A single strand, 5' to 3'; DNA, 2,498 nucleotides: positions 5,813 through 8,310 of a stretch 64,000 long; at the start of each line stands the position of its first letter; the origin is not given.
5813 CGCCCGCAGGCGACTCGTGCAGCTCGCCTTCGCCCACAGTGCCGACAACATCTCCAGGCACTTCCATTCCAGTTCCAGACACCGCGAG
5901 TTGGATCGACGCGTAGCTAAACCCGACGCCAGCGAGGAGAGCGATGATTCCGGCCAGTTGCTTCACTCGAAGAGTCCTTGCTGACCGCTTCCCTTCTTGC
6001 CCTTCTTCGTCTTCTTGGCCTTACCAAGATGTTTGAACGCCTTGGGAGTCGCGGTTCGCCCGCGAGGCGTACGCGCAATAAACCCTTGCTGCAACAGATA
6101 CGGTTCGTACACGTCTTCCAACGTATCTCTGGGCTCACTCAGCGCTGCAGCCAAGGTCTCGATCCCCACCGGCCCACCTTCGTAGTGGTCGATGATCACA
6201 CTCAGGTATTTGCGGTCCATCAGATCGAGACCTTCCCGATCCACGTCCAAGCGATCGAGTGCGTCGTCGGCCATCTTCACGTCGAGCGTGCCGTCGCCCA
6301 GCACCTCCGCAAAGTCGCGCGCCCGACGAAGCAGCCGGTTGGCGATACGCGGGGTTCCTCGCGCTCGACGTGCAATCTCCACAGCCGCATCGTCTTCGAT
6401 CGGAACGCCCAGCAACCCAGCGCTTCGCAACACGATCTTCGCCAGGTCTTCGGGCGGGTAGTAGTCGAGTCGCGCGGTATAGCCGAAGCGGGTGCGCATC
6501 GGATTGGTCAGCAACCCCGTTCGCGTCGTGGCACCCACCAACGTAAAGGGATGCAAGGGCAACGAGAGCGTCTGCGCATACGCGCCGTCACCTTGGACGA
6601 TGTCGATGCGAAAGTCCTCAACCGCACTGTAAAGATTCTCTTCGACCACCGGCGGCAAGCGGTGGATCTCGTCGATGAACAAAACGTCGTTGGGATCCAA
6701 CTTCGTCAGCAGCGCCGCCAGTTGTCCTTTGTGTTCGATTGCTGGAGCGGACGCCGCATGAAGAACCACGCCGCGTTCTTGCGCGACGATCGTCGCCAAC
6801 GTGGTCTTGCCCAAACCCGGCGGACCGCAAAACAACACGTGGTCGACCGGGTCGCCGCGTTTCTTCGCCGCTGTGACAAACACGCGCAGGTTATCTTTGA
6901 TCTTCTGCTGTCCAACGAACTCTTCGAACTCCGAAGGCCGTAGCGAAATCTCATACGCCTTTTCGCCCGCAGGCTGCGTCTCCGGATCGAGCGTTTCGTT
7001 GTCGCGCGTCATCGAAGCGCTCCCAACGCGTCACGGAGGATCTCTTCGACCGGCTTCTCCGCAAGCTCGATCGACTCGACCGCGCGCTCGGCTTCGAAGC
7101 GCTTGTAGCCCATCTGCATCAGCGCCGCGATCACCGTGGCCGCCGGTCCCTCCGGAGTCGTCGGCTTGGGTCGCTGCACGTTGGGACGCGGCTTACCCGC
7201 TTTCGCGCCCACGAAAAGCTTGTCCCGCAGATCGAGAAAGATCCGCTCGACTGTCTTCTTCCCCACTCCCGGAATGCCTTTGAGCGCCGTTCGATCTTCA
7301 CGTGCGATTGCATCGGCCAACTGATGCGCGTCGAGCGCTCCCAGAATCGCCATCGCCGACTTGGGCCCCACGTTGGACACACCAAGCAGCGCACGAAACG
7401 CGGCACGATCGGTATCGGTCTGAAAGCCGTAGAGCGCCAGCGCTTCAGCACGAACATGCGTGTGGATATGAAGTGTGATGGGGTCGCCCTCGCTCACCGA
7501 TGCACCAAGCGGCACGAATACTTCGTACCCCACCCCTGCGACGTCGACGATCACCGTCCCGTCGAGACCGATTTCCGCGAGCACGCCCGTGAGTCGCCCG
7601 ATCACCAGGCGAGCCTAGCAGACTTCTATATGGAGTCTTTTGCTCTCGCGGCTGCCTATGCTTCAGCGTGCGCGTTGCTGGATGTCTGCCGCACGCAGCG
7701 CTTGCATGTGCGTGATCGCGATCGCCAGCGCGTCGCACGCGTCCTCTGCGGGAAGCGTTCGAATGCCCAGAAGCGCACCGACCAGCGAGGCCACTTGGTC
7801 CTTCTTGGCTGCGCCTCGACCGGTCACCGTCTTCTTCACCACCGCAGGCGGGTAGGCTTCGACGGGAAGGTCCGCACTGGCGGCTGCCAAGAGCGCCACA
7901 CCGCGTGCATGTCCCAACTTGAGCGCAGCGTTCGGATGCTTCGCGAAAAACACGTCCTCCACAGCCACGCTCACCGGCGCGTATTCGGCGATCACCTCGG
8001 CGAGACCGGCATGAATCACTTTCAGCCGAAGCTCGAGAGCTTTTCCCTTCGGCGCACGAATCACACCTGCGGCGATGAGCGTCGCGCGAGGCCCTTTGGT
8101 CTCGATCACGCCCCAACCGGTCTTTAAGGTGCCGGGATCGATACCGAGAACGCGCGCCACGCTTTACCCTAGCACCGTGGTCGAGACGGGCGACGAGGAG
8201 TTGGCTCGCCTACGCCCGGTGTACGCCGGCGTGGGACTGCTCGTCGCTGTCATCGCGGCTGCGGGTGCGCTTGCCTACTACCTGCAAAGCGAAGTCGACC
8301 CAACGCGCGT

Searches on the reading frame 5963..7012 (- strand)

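Call 61: search_protein_families(library=pfam, proteins=[window:5963-7012:-], max_evalue=0.001)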
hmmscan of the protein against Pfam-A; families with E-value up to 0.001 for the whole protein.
window:5963-7012:- (349 aa): 8 families
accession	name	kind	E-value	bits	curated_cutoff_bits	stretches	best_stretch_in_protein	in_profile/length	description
PF05496.18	RuvB_N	-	6.2e-70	234.5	27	1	24-182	1-159/159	Holliday junction DNA helicase RuvB P-loop domain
PF17864.7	AAA_lid_4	-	3.6e-30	104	27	1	185-258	1-74/74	RuvB AAA lid domain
PF05491.19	RuvB_C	-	1.5e-28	98.9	24.7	1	260-329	2-71/72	RuvB C-terminal winged helix domain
PF00004.35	AAA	-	2.9e-16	60.6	21.2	1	59-179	1-126/131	ATPase family associated with various cellular activities (AAA)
PF07728.20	AAA_5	-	2.9e-06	27.8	22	1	58-166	1-125/139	AAA domain (dynein-related subfamily)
PF01078.27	Mg_chelatase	-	7.9e-05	22.6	20.3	0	29-76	2-42/207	Magnesium chelatase, subunit ChlI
PF13401.12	AAA_22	-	0.00021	22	27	0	59-79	8-28/130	AAA domain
PF13173.12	AAA_14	-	0.00063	20.2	27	0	60-123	6-78/129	AAA domain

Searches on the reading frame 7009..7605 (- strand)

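Call 61: search_protein_families(library=pfam, proteins=[window:7009-7605:-], max_evalue=0.001)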
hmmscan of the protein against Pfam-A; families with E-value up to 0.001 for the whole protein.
window:7009-7605:- (198 aa): 4 families
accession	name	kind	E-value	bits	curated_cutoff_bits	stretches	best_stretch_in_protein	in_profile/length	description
PF01330.27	RuvA_N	-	5e-16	59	23.6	1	1-60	1-61/61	RuvA N terminal domain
PF14520.12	HHH_5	-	3.7e-14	53.4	27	1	70-128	1-57/57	Helix-hairpin-helix domain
PF07499.19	RuvA_C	-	2.3e-06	28.4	24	1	158-197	6-46/47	RuvA, C-terminal domain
PF21176.3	RecR_HhH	-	0.00083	19.6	27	0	107-126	7-26/45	RecR, helix-hairpin-helix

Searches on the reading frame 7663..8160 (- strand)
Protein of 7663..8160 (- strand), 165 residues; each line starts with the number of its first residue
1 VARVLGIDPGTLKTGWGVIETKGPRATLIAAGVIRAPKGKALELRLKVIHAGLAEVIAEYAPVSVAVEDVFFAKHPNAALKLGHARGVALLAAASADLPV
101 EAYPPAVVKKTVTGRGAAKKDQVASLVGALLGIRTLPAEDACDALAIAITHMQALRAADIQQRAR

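Call 61: search_protein_families(library=pfam, proteins=[window:7663-8160:-], max_evalue=0.001)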
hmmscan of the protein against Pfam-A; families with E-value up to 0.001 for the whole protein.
window:7663-8160:- (165 aa): 1 family
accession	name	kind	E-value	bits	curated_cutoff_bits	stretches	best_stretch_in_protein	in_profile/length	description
PF02075.23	RuvC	-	2.2e-44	151.4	22.2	1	4-151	1-148/148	Crossover junction endodeoxyribonuclease RuvC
